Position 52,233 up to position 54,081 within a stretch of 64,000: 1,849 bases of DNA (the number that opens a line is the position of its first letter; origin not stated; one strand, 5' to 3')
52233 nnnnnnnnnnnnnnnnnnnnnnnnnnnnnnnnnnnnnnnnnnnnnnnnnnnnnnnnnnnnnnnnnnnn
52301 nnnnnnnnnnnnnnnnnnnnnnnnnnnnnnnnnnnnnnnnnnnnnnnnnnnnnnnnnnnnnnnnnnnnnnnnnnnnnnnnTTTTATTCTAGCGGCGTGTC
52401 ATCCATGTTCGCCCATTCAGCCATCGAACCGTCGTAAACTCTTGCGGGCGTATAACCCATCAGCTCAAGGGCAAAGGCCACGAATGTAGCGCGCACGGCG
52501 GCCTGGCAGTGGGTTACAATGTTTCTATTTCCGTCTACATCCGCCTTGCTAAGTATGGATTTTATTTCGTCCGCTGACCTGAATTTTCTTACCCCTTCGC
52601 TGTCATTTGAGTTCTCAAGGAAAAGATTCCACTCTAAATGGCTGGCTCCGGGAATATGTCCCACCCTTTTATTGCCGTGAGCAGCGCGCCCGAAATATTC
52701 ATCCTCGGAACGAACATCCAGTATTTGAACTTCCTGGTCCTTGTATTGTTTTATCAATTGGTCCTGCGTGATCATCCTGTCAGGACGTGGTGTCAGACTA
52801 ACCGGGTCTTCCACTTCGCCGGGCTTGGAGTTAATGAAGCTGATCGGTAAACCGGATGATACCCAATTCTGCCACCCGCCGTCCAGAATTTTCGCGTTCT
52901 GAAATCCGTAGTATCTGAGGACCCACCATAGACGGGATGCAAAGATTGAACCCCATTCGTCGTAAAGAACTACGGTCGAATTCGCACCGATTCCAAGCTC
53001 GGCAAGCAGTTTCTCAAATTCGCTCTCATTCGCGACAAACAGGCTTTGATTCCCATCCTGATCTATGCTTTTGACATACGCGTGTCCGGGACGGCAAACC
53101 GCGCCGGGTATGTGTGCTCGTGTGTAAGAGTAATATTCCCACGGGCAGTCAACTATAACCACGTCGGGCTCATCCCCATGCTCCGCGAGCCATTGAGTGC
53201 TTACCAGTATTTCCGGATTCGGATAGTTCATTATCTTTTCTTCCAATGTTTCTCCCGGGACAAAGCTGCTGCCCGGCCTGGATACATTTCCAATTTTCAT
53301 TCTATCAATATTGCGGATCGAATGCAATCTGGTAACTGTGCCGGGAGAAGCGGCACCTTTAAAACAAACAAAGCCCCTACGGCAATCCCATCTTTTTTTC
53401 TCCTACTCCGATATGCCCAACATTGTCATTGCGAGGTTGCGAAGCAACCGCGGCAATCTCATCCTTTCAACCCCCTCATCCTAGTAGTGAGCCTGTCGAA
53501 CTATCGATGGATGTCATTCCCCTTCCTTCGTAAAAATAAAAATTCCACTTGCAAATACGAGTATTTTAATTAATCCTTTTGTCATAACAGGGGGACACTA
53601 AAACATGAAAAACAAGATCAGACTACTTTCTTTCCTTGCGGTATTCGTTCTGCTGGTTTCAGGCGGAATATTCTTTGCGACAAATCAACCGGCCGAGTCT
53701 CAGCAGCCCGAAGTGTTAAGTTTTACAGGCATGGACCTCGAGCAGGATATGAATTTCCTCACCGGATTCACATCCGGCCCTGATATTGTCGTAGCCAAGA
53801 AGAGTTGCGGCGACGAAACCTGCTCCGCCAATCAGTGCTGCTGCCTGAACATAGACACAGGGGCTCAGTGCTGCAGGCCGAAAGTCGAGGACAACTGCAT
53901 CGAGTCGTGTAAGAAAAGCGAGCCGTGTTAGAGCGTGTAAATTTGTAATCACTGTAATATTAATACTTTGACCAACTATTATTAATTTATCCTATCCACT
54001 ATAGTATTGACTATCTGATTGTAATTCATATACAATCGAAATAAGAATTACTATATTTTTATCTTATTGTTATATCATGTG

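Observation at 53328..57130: AT-rich OLD-family (ATPase-Toprim) nuclease gene in a region bracketed by hairpin-repeat copies, with a Cys-rich peptide, an unknown 98-aa ORF and a DksA/TraR zinc-finger gene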

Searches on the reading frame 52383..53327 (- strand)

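Call 3: search_protein_families(library=pfam, proteins=[window:52383-53327:-], max_evalue=0.1)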
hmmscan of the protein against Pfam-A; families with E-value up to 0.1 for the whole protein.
window:52383-53327:- (314 aa): 1 family
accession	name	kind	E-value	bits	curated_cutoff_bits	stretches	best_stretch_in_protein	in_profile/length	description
PF00581.25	Rhodanese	-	8.1e-37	126.2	22.2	2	187-307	1-101/102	Rhodanese-like domain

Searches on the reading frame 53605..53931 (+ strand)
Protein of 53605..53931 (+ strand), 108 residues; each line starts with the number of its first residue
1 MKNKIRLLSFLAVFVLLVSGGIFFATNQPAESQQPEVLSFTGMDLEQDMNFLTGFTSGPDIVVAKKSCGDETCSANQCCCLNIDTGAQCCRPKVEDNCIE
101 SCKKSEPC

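Call 3: search_protein_families(library=pfam, proteins=[window:53605-53931:+], max_evalue=0.1)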
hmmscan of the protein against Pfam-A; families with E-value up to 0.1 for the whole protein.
window:53605-53931:+ (108 aa): 0 families

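Call 4: search_protein_families(library=padloc, proteins=[window:53605-53931:+], max_evalue=0.1)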
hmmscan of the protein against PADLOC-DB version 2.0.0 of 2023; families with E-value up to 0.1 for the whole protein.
window:53605-53931:+ (108 aa): 0 families

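Call 5: search_protein_families(library=ncbifam, proteins=[window:53605-53931:+], max_evalue=0.1)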
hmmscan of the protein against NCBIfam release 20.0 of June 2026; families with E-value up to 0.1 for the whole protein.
window:53605-53931:+ (108 aa): 0 families
